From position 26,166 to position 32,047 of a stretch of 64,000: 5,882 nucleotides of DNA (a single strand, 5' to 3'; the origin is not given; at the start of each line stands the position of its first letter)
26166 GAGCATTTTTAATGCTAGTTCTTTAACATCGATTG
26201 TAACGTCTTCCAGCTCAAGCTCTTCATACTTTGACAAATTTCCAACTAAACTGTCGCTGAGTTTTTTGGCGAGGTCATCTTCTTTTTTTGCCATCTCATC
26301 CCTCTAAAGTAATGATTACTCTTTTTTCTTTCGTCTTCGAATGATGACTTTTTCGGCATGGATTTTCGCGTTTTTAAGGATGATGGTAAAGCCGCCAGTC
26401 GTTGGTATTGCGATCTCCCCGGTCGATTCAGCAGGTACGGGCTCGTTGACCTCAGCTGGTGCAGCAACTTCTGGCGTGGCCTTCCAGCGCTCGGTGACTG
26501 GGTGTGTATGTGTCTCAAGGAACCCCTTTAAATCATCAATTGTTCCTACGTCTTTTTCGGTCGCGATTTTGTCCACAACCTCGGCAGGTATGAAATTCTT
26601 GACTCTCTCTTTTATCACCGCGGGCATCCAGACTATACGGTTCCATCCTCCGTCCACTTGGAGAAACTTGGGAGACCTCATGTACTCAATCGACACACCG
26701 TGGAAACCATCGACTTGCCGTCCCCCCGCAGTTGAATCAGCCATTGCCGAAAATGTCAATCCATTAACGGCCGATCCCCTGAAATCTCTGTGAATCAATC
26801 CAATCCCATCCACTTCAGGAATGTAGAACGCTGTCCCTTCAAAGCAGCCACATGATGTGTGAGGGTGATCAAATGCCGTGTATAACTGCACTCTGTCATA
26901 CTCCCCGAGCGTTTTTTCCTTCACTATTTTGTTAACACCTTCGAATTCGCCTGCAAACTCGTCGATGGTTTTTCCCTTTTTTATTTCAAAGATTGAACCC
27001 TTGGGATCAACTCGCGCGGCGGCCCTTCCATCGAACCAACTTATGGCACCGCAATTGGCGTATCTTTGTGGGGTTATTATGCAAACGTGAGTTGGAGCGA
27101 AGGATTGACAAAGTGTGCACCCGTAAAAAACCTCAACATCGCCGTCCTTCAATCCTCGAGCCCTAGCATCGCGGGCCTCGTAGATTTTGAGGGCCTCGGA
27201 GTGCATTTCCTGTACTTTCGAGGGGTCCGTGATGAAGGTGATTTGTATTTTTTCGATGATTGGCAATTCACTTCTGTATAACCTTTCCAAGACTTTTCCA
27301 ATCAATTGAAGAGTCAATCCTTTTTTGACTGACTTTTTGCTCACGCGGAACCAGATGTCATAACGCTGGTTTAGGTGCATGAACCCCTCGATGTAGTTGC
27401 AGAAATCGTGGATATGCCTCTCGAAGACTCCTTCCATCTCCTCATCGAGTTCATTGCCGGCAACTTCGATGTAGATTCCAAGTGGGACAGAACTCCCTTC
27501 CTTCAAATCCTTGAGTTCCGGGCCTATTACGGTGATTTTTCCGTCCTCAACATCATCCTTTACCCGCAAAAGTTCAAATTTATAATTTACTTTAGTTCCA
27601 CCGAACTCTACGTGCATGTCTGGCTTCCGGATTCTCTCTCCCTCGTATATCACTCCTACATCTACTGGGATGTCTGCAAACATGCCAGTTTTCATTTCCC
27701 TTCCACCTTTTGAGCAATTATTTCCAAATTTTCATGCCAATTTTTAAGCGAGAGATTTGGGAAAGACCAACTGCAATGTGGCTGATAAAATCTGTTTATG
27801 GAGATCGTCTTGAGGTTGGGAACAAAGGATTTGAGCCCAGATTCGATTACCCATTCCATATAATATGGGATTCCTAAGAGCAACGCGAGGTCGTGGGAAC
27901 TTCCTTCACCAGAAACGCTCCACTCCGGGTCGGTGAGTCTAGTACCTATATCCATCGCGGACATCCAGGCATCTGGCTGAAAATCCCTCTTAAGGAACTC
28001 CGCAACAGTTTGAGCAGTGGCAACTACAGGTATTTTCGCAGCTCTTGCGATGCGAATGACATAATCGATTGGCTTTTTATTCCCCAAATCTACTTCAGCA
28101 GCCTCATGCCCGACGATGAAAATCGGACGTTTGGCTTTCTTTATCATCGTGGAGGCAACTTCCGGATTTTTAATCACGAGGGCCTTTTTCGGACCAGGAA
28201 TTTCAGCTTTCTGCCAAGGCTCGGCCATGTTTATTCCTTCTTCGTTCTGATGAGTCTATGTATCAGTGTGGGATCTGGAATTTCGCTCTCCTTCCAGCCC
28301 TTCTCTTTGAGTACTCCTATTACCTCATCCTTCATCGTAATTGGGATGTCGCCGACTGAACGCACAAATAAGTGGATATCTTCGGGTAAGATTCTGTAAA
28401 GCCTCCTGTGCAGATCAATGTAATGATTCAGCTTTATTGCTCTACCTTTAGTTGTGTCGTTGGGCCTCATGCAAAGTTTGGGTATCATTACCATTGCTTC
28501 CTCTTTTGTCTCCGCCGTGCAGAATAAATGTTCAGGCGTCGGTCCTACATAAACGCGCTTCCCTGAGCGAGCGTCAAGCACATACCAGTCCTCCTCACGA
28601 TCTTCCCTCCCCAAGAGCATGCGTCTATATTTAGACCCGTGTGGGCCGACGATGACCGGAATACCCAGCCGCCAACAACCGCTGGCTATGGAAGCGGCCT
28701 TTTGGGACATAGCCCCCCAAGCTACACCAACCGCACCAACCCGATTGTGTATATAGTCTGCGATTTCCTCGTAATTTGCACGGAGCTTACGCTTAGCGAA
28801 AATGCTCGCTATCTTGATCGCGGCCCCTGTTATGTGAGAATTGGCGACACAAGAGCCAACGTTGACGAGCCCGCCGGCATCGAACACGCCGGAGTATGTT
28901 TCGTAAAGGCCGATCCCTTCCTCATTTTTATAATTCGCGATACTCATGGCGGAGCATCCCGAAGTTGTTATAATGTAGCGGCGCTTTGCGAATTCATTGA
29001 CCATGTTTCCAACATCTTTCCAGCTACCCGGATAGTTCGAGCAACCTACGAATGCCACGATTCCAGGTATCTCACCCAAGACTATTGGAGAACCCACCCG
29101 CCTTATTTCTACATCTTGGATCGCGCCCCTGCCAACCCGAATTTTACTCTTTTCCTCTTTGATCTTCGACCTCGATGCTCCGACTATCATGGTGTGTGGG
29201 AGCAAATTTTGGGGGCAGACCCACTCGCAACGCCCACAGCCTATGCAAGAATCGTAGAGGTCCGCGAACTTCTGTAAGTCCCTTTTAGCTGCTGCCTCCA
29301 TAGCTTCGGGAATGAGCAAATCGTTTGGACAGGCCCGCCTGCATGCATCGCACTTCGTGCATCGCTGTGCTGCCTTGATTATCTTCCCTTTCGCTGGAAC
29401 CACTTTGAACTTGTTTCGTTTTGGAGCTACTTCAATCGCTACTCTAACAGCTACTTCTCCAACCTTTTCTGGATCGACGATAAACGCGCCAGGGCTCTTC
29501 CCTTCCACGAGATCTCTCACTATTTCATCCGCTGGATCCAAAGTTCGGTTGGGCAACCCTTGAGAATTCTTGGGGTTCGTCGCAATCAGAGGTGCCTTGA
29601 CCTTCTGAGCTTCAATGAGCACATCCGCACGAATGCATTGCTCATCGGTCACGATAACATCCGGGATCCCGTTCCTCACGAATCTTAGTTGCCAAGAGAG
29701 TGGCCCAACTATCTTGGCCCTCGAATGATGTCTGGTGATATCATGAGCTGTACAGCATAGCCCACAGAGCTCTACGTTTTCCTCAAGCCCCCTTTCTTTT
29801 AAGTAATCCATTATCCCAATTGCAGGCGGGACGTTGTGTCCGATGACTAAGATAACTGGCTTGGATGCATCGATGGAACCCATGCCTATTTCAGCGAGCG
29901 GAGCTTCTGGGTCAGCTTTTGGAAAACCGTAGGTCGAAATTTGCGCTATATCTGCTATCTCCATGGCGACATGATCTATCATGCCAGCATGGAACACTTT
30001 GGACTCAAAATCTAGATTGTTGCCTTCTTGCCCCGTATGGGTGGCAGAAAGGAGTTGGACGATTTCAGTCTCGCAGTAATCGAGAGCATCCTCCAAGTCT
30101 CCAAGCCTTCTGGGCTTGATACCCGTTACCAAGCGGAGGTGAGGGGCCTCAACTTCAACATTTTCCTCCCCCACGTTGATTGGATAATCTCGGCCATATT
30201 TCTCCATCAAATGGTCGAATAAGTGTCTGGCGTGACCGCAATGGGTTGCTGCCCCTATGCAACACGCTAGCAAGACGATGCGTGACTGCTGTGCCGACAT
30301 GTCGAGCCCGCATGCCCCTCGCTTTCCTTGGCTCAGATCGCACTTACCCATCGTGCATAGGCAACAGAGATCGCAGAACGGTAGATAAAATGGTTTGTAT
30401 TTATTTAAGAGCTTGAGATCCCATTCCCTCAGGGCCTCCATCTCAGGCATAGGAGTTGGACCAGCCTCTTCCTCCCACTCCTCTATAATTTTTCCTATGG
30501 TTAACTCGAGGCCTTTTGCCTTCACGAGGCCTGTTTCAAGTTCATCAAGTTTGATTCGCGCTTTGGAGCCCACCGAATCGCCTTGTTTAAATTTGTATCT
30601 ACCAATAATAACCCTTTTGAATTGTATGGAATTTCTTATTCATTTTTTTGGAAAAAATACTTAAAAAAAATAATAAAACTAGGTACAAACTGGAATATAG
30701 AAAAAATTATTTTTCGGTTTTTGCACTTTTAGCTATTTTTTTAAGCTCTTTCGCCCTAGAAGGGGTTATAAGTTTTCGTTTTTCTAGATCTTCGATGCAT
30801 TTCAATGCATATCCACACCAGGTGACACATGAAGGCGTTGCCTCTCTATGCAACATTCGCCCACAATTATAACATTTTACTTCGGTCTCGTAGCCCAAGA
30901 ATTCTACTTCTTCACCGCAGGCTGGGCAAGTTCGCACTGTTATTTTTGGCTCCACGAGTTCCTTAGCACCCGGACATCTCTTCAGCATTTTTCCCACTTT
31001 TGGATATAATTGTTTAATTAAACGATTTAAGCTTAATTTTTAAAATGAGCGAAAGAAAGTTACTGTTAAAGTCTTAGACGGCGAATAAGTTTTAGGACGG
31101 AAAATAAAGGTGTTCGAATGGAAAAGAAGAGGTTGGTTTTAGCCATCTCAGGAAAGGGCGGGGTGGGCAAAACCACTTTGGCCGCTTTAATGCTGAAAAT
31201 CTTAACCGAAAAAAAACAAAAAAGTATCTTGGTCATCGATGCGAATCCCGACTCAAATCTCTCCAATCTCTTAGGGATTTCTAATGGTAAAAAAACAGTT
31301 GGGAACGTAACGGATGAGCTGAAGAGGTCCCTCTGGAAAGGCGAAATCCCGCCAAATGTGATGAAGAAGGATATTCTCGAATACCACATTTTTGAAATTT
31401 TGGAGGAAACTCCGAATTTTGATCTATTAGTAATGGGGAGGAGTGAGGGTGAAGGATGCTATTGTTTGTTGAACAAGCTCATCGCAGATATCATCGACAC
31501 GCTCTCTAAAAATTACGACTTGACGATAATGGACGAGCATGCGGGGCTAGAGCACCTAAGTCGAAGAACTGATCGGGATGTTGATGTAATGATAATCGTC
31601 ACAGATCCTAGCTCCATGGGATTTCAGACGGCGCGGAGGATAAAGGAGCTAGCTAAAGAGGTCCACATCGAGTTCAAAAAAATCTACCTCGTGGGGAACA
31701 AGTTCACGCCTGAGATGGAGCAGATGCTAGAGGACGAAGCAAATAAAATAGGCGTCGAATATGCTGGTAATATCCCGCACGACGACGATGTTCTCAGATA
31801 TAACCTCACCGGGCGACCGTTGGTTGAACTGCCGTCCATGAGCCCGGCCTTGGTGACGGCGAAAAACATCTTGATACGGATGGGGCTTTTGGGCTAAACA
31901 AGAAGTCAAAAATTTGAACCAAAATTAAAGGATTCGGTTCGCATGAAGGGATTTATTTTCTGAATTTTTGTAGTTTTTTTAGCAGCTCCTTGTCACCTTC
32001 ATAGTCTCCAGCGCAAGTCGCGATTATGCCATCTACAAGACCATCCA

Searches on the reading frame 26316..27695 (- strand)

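Call 49: search_protein_families(library=ncbifam, proteins=[window:26316-27695:-], max_evalue=0.001)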
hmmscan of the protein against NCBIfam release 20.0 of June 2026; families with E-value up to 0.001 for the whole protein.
window:26316-27695:- (459 aa): 4 families
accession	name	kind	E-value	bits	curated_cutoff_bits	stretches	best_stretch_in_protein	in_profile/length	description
NF003379.0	PRK04456.1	domain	3.4e-210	698.5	372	1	5-458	1-463/464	acetyl-CoA decarbonylase/synthase complex subunit beta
TIGR00316.1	cdhC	equivalog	1.1e-191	637.7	355.95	1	5-454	1-460/460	CO dehydrogenase/CO-methylating acetyl-CoA synthase complex subunit beta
NF007078.0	PRK09529.1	subfamily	2.8e-163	544.7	809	1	8-402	301-705/710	bifunctional acetyl-CoA decarbonylase/synthase complex subunit alpha/beta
NF040764.1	CODH_ACS_al_bet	equivalog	2.5e-157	525.1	800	1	8-402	296-700/705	acetyl-CoA decarbonylase/synthase complex subunit alpha/beta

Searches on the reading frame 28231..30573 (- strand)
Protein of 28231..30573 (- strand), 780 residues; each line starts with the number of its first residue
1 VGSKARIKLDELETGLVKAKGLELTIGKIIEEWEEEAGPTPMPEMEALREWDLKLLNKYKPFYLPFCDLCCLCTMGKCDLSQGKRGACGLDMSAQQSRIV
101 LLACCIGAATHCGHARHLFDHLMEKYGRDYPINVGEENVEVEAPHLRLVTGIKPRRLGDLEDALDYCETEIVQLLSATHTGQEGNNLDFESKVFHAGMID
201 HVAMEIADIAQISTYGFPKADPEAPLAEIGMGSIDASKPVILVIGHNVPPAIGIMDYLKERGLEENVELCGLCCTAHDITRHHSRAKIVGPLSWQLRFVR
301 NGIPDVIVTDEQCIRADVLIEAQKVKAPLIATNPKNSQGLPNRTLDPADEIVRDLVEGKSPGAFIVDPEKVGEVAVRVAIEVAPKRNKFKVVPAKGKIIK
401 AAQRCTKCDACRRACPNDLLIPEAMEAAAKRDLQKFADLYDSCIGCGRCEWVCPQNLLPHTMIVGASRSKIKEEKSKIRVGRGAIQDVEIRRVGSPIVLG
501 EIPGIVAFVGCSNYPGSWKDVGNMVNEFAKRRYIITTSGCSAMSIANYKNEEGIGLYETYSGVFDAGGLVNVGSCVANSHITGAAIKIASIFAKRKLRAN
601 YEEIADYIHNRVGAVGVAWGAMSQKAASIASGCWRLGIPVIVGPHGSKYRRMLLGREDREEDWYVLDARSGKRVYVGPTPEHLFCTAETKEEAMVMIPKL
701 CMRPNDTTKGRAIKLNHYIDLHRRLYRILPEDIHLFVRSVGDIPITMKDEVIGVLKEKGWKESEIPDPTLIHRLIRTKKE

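Call 49: search_protein_families(library=ncbifam, proteins=[window:28231-30573:-], max_evalue=0.001)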
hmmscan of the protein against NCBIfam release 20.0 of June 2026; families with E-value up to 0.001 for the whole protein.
window:28231-30573:- (780 aa): 40 families (the best 25 are shown)
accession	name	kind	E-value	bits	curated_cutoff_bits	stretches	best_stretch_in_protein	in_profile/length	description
TIGR00314.1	cdhA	equivalog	0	1165.9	781.3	1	10-764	3-761/784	CO dehydrogenase/acetyl-CoA synthase complex subunit alpha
TIGR01702.1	CO_DH_cata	equivalog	1.7e-18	66.2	478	3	168-334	178-352/621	anaerobic carbon-monoxide dehydrogenase catalytic subunit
NF007078.0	PRK09529.1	subfamily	6.3e-16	57.7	809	1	471-642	103-260/710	bifunctional acetyl-CoA decarbonylase/synthase complex subunit alpha/beta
NF040764.1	CODH_ACS_al_bet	equivalog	8e-16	57.4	800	1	473-643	99-255/705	acetyl-CoA decarbonylase/synthase complex subunit alpha/beta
NF003454.1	PRK05035.1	equivalog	1.7e-09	36.8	345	1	400-479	364-443/556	electron transport complex subunit RsxC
NF042909.1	FMH_DH_FwdF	exception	5.5e-09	35.6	375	1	382-458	236-311/336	tungsten-dependent formylmethanofuran dehydrogenase subunit FwdF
NF009053.0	PRK12387.1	subfamily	1.1e-08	35.1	204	1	395-455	30-87/180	formate hydrogenlyase complex iron-sulfur subunit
TIGR01945.1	rnfC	subfamily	5.2e-08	31.8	245.95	1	400-472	360-432/435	RnfABCDGE type electron transport complex subunit C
NF006076.0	PRK08222.1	equivalog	6.2e-08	32.7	270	1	395-456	30-88/181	hydrogenase 4 subunit H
TIGR01971.1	NuoI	subfamily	3e-07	30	113.05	1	401-462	40-102/121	NADH-quinone oxidoreductase, chain I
NF004537.0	PRK05888.1-3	equivalog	1.2e-06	28.2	163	2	402-459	67-131/204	NADH-quinone oxidoreductase subunit NuoI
TIGR00403.1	ndhI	equivalog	1.9e-06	27.6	302.35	1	395-461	54-122/183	NAD(P)H-quinone oxidoreductase subunit I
NF007205.0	PRK09626.1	equivalog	2.9e-06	27.2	93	1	401-455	15-68/105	2-oxoglutarate-acceptor oxidoreductase subunit OorD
TIGR02512.1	FeFe_hydrog_A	subfamily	3.7e-06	26.1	405.95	1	401-478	5-86/375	[FeFe] hydrogenase, group A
NF041837.1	rnfC_Methano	equivalog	4.3e-06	25.8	650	1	394-457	348-413/438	Rnf electron transport complex subunit RnfC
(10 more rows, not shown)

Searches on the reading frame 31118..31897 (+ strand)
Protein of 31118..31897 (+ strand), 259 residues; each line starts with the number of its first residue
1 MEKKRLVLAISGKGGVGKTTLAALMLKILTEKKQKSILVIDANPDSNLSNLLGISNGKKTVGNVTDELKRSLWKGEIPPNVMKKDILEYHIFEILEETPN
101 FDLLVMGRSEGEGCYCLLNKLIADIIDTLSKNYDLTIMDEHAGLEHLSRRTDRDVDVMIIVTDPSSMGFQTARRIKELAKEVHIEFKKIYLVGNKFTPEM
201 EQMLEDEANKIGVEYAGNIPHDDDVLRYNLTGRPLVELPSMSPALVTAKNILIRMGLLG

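Call 48: search_protein_families(library=pfam, proteins=[window:31118-31897:+], max_evalue=0.1)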
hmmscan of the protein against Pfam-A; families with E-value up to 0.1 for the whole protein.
window:31118-31897:+ (259 aa): 25 families
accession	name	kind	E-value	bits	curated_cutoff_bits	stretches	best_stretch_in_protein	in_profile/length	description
PF01656.29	CbiA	-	5.4e-19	68.8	25.4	1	8-234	2-124/125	CobQ/CobB/MinD/ParA nucleotide binding domain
PF13614.12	AAA_31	-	5.1e-12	46.5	27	1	10-183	7-168/177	AAA domain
PF02374.21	ArsA_ATPase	-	2e-09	37.6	24.3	1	7-203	3-169/305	Anion-transporting ATPase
PF10609.15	ParA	-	2.8e-09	37.2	27.1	1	4-56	3-55/246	NUBPL iron-transfer P-loop NTPase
PF00142.24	Fer4_NifH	-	9.6e-06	25.7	25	1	8-64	3-58/271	4Fe-4S iron sulfur cluster binding proteins, NifH/frxC family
PF06564.18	CBP_BcsQ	-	4.4e-05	23.6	21.3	1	8-163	4-148/234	Cellulose biosynthesis protein BcsQ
PF01935.23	DUF87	-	6.8e-05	23.5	23.2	1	8-43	26-61/220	Helicase HerA, central domain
PF13401.12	AAA_22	-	0.0017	19.1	27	1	4-51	4-50/130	AAA domain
PF20720.3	nSTAND3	-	0.0027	17.9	27.2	1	4-40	16-51/155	Novel STAND NTPase 3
PF00931.28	NB-ARC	-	0.0028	17.4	23.5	1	6-30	19-43/248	NB-ARC domain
PF13662.12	Toprim_4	-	0.0087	16.7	25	1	138-182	33-77/85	Toprim domain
PF03266.21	NTPase_1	-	0.012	15.9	23.9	0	8-32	2-26/168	NTPase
PF13191.12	AAA_16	-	0.013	16.5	32.6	1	7-47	26-63/167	AAA ATPase domain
PF13479.12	AAA_24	-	0.014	15.7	27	1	6-47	3-44/195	AAA domain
PF01751.28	Toprim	-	0.015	15.9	23.1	1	122-188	37-95/96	Toprim domain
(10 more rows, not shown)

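Call 49: search_protein_families(library=ncbifam, proteins=[window:31118-31897:+], max_evalue=0.001)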
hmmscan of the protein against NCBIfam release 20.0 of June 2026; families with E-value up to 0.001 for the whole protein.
window:31118-31897:+ (259 aa): 18 families
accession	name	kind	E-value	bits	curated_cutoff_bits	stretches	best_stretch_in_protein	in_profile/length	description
TIGR01969.1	minD_arch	subfamily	2.3e-16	59.7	201.75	2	121-247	97-222/251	cell division ATPase MinD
TIGR01968.1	minD_bact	equivalog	1.4e-14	54.1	212.9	2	104-238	83-220/261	septum site-determining protein MinD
NF041546.1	ParA_partition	equivalog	2.3e-11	43.6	180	1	9-58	4-52/203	ParA family partition ATPase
TIGR00345.1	GET3_arsA_TRC40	subfamily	3.6e-08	33.3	135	1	10-88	2-76/299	TRC40/GET3/ArsA family transport-energizing ATPase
NF041136.1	MrpORP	equivalog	9e-08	31.8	450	1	5-59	6-60/365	iron-sulfur cluster carrier protein MrpORP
TIGR03371.1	cellulose_yhjQ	equivalog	7.9e-07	28.8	157.85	1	9-56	6-52/246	cellulose biosynthesis protein BcsQ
NF008079.0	PRK10818.1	equivalog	1e-06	28.3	508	0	5-51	3-46/270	septum site-determining protein MinD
TIGR01281.1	DPOR_bchL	equivalog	2e-06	27.4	345.15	0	7-47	2-41/268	ferredoxin:protochlorophyllide reductase (ATP-dependent) iron-sulfur ATP-binding protein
TIGR04291.1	arsen_driv_ArsA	equivalog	5.7e-06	25.3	650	1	10-58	8-55/565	arsenical pump-driving ATPase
NF047398.1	AAA_KGGVGR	domain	7.9e-06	26.3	90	1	6-42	4-39/190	KGGVGR-motif variant AAA ATPase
TIGR03815.1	CpaE_hom_Actino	equivalog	9e-06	25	154.45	1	8-227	115-313/340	septum site-determining protein Ssd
TIGR01287.1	nifH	equivalog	1.3e-05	24.7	394.35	0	8-67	3-61/275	nitrogenase iron protein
NF033200.1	F430_CfbC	exception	1.6e-05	24.4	402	0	8-54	3-48/260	Ni-sirohydrochlorin a,c-diamide reductive cyclase ATP-dependent reductase subunit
NF041417.1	ArsA_halo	exception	2.8e-05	23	800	1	9-59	16-65/617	arsenical pump-driving ATPase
NF053621.1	ATPseBagBMYCTU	equivalog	9.1e-05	21.7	521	1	5-67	12-73/371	ATPase BagB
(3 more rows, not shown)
